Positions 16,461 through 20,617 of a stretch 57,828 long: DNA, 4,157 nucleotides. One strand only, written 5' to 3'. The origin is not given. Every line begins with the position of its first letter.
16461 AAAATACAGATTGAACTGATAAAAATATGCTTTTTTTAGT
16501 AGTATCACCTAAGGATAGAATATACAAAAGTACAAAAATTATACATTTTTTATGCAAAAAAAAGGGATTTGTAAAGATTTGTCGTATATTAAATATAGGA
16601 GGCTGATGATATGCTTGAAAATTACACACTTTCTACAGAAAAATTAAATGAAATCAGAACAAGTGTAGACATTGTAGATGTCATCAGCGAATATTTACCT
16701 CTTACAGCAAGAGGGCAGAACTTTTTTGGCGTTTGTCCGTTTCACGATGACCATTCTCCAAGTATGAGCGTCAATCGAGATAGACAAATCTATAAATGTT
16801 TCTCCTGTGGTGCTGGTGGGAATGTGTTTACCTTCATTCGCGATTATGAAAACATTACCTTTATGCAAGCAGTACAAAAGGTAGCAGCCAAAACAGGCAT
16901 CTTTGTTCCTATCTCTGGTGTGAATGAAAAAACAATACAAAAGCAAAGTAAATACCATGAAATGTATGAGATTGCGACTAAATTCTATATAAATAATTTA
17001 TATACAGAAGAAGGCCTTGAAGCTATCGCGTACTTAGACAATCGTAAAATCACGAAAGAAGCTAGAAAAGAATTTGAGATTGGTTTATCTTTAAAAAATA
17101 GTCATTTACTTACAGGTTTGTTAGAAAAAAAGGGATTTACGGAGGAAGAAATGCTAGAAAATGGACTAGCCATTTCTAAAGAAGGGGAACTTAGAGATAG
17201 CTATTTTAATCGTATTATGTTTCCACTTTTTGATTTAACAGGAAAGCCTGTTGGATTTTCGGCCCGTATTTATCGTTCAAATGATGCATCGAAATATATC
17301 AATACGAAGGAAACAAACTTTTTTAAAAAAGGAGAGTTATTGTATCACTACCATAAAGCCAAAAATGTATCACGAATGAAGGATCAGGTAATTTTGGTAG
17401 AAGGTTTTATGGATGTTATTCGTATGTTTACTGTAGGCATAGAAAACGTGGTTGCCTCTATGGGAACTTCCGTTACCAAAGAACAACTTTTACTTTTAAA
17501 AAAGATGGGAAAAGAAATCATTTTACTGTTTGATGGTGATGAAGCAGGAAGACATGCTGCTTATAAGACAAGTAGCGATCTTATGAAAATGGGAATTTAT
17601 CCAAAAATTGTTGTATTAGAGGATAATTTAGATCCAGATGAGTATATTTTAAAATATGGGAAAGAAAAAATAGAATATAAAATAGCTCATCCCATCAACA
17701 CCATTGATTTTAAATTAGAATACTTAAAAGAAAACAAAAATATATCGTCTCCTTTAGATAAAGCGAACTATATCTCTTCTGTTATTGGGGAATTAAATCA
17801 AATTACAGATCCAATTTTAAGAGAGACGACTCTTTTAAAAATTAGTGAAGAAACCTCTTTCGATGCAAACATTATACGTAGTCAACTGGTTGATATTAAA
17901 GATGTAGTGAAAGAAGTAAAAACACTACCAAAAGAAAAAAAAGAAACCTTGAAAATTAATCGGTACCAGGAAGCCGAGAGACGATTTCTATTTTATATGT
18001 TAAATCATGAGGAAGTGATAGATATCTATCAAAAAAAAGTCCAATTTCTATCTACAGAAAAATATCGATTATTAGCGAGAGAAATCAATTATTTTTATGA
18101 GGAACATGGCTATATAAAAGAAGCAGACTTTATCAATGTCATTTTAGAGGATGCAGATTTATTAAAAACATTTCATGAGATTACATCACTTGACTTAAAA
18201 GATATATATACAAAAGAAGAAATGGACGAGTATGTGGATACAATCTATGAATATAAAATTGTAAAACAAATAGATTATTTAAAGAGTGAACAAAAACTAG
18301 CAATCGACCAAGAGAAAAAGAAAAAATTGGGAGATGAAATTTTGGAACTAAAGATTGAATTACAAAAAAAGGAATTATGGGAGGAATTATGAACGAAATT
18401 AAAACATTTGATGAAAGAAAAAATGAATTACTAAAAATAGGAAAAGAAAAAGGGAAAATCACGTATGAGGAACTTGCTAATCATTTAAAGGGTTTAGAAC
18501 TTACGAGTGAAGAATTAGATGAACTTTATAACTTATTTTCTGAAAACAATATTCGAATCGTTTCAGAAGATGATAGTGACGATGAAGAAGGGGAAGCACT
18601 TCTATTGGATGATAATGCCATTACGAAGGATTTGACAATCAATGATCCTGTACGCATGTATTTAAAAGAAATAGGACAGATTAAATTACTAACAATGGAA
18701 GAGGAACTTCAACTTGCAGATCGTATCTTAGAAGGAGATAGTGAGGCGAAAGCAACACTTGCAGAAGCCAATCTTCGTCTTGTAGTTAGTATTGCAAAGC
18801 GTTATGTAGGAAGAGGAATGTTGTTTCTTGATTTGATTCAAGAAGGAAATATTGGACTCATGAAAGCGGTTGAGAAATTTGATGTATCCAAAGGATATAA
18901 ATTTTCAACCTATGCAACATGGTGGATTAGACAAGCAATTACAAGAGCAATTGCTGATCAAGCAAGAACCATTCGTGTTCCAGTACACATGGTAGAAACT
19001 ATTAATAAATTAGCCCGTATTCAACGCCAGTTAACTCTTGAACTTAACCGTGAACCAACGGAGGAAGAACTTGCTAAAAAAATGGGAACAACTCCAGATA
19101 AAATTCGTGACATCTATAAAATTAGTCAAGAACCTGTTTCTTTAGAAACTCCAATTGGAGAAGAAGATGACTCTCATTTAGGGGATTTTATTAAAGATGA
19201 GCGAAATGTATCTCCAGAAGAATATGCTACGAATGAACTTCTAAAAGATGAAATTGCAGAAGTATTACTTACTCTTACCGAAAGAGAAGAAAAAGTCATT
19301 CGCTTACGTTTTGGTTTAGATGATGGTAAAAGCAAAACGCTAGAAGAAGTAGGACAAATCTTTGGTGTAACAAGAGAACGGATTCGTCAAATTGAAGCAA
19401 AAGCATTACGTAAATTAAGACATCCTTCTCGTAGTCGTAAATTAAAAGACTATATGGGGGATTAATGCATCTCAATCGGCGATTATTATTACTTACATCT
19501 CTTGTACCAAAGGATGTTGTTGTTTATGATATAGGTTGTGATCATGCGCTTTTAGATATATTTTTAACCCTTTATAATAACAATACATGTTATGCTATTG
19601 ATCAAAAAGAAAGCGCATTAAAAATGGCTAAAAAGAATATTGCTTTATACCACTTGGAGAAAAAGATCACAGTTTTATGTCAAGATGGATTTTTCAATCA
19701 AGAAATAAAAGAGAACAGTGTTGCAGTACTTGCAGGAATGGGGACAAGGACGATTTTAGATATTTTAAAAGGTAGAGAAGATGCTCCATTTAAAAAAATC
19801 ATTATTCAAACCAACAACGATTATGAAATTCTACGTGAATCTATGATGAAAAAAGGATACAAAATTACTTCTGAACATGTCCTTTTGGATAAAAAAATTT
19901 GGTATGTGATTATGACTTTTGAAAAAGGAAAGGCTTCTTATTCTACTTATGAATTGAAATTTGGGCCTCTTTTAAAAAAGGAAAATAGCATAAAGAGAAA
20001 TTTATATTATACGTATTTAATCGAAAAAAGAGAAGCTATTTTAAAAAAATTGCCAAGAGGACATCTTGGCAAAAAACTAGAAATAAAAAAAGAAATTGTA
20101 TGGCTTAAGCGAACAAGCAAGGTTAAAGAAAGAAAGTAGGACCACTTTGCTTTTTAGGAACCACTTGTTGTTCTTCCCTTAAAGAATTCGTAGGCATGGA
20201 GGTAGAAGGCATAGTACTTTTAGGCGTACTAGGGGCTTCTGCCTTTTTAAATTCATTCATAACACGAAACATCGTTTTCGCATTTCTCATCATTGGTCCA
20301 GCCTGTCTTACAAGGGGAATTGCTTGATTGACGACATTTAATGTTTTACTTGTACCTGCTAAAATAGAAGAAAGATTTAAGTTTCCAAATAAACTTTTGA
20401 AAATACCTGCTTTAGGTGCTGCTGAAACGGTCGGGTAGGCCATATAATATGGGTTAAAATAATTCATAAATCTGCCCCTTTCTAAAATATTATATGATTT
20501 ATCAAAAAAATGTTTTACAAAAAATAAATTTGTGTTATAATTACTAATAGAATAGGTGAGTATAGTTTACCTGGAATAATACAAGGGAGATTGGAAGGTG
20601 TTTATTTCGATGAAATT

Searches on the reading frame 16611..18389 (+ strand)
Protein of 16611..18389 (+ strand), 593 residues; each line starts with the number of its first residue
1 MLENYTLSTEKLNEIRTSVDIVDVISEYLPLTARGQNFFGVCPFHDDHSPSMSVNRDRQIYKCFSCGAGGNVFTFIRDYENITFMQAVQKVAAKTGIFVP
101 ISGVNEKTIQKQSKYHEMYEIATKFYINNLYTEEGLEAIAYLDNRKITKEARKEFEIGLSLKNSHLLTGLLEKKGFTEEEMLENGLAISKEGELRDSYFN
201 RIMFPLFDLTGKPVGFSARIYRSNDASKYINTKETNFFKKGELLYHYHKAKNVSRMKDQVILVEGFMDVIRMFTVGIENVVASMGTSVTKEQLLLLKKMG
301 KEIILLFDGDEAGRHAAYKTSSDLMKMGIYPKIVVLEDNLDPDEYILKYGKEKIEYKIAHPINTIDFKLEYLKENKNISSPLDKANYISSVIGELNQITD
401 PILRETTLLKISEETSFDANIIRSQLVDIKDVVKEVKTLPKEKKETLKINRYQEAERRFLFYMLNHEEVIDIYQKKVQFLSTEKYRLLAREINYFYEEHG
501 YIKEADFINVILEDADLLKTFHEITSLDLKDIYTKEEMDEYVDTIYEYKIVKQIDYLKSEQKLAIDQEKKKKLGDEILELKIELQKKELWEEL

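Call 36: search_protein_families(library=pfam, proteins=[window:16611-18389:+], max_evalue=0.00001)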
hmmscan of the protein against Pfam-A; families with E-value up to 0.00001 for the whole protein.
window:16611-18389:+ (593 aa): 6 families
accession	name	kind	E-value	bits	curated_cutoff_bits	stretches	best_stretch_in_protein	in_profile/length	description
PF08275.17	DNAG_N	-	7.6e-35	120.2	26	1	125-251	1-128/128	DNA primase catalytic core, N-terminal domain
PF01807.25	Zn_ribbon_DnaG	-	6.4e-33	112.9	24.9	1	9-100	3-94/98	CHC2 zinc finger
PF13155.12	Toprim_2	-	5.2e-20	72.1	22.1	1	261-346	1-88/88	Toprim-like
PF13662.12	Toprim_4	-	2.4e-16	60.2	25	1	258-328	1-78/85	Toprim domain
PF01751.28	Toprim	-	2.4e-13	50.5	23.1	1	260-321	2-77/96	Toprim domain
PF10410.14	DnaB_bind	-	2.9e-09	37.5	20.6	1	365-418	1-54/56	DnaB-helicase binding domain of primase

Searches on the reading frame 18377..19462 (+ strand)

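Call 36: search_protein_families(library=pfam, proteins=[window:18377-19462:+], max_evalue=0.00001)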
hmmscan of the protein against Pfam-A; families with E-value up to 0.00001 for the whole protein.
window:18377-19462:+ (362 aa): 5 families
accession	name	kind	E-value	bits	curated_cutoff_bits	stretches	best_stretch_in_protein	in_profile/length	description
PF04539.22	Sigma70_r3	-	3.9e-28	97.8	25.3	1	207-283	1-77/78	Sigma-70 region 3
PF04542.20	Sigma70_r2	-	3.8e-25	87.9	24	1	128-198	1-71/71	Sigma-70 region 2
PF04545.22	Sigma70_r4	-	1.6e-18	66.4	24.1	1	297-349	2-50/50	Sigma-70, region 4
PF00140.25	Sigma70_r1_2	-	7.9e-14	51.8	22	1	90-122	1-33/34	Sigma-70 factor, region 1.2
PF03979.19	Sigma70_r1_1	-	2.9e-13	50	22.5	1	12-71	4-63/81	Sigma-70 factor, region 1.1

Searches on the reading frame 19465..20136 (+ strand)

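Call 36: search_protein_families(library=pfam, proteins=[window:19465-20136:+], max_evalue=0.00001)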
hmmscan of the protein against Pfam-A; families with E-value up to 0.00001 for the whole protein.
window:19465-20136:+ (224 aa): 3 families
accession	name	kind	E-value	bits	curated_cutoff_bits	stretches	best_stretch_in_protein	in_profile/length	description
PF04816.18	TrmK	-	3.5e-34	118.6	27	1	20-212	1-201/205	tRNA (adenine(22)-N(1))-methyltransferase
PF12847.13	Methyltransf_18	-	4.1e-33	115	27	1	3-150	1-151/151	Methyltransferase domain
PF06325.19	PrmA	-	8.4e-06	25.9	22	0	9-78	154-223/296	Ribosomal protein L11 methyltransferase (PrmA)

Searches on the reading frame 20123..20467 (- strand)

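Call 48: search_protein_families(library=pfam, proteins=[window:20123-20467:-], max_evalue=0.001)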
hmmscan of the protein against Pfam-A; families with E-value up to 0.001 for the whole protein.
window:20123-20467:- (114 aa): 1 family
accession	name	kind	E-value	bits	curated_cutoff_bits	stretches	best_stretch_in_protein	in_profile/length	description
PF14181.11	YqfQ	-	5.2e-11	43.5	27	1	15-99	34-120/166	YqfQ-like protein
